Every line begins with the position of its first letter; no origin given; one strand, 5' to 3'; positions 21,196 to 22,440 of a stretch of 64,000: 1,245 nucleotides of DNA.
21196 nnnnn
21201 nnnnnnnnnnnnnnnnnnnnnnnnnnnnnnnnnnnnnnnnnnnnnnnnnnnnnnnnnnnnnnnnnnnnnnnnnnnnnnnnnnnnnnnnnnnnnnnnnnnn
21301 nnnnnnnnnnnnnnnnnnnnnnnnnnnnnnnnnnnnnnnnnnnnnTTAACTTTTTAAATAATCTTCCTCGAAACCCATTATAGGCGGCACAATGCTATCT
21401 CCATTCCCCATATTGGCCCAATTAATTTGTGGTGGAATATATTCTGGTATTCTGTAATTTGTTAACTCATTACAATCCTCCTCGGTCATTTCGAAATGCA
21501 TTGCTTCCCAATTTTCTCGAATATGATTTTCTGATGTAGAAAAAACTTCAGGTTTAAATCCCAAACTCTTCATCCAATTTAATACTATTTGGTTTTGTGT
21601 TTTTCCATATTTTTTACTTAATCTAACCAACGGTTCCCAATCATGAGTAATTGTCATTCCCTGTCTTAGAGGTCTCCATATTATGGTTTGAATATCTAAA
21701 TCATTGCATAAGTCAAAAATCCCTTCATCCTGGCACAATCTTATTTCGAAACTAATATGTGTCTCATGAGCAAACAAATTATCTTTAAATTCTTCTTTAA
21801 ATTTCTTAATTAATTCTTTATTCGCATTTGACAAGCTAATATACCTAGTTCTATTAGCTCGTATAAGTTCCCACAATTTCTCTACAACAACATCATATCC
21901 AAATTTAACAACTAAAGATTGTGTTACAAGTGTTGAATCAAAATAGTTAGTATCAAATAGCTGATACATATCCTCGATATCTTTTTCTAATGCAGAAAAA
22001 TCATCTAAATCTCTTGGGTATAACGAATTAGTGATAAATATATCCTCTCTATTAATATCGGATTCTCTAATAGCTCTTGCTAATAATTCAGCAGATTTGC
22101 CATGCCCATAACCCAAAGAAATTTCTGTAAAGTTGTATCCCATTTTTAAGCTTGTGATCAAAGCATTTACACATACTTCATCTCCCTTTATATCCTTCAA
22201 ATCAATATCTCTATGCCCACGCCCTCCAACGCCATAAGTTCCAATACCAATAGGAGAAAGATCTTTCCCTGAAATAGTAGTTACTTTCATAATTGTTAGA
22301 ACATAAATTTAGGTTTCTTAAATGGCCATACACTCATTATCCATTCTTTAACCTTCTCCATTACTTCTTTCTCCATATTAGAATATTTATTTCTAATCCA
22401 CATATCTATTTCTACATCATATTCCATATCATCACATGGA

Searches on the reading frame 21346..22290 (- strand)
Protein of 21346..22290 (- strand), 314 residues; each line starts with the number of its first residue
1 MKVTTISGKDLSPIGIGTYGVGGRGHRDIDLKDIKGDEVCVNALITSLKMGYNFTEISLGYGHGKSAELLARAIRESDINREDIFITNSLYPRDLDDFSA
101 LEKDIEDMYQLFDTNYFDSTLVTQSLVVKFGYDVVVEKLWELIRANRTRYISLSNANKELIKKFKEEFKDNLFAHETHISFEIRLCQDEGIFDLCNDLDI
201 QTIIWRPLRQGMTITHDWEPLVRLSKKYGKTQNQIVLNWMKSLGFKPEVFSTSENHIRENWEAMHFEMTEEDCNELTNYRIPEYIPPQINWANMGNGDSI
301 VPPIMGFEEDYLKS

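Call 59: search_protein_families(library=pfam, proteins=[window:21346-22290:-], max_evalue=0.001)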
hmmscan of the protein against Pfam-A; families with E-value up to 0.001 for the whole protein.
window:21346-22290:- (314 aa): 1 family
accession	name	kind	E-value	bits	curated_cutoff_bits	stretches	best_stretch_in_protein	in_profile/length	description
PF00248.27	Aldo_ket_red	-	2.7e-22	79.6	24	1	13-278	1-288/291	Aldo/keto reductase family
